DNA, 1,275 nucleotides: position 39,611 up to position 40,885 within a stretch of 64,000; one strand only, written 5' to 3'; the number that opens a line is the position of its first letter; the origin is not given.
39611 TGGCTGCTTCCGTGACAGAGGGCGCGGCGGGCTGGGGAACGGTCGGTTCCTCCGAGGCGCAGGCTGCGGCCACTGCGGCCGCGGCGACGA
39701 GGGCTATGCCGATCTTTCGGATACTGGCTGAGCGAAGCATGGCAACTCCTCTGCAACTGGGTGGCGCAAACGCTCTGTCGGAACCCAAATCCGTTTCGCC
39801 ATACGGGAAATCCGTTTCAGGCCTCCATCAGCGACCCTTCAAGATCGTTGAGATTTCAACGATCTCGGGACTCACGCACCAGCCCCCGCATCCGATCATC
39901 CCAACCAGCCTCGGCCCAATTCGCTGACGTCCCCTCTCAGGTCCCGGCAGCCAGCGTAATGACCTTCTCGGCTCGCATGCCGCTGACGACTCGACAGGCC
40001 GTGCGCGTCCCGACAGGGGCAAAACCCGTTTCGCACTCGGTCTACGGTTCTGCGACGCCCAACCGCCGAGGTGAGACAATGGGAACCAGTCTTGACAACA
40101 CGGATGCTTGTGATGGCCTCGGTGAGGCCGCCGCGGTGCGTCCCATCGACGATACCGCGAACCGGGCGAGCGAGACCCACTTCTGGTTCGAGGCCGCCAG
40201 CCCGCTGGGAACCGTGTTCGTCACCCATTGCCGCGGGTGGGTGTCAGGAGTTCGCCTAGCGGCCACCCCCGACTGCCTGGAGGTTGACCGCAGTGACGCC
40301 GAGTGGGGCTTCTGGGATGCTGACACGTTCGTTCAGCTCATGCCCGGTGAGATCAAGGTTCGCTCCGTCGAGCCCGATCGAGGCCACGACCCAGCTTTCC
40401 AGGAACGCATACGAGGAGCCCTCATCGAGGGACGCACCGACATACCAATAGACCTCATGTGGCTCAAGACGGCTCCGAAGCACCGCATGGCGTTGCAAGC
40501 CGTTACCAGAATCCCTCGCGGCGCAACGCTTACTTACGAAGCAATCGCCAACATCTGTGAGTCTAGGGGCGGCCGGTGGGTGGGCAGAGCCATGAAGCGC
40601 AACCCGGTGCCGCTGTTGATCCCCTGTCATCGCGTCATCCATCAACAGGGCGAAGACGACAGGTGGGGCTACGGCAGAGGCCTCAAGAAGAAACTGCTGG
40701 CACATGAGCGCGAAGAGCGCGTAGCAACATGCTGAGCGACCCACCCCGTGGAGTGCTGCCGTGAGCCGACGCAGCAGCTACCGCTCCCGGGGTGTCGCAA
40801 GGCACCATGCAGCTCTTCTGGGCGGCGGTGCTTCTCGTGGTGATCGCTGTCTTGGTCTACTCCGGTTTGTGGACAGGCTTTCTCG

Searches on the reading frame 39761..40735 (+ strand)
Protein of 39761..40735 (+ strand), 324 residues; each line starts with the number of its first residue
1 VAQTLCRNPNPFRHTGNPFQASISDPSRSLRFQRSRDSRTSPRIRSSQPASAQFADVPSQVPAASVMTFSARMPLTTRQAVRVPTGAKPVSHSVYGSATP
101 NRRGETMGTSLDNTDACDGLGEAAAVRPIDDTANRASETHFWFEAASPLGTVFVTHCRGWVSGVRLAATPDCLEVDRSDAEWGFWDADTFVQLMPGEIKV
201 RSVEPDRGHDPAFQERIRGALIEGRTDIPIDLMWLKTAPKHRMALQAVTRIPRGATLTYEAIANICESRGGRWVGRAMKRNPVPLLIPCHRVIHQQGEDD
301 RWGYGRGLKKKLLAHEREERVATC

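Call 62: search_protein_families(library=pfam, proteins=[window:39761-40735:+], max_evalue=0.001)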
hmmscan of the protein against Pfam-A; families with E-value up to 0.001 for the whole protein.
window:39761-40735:+ (324 aa): 1 family
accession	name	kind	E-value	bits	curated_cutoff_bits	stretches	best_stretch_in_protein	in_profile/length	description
PF01035.26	DNA_binding_1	-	5.4e-20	71.5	27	1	243-317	5-80/81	6-O-methylguanine DNA methyltransferase, DNA binding domain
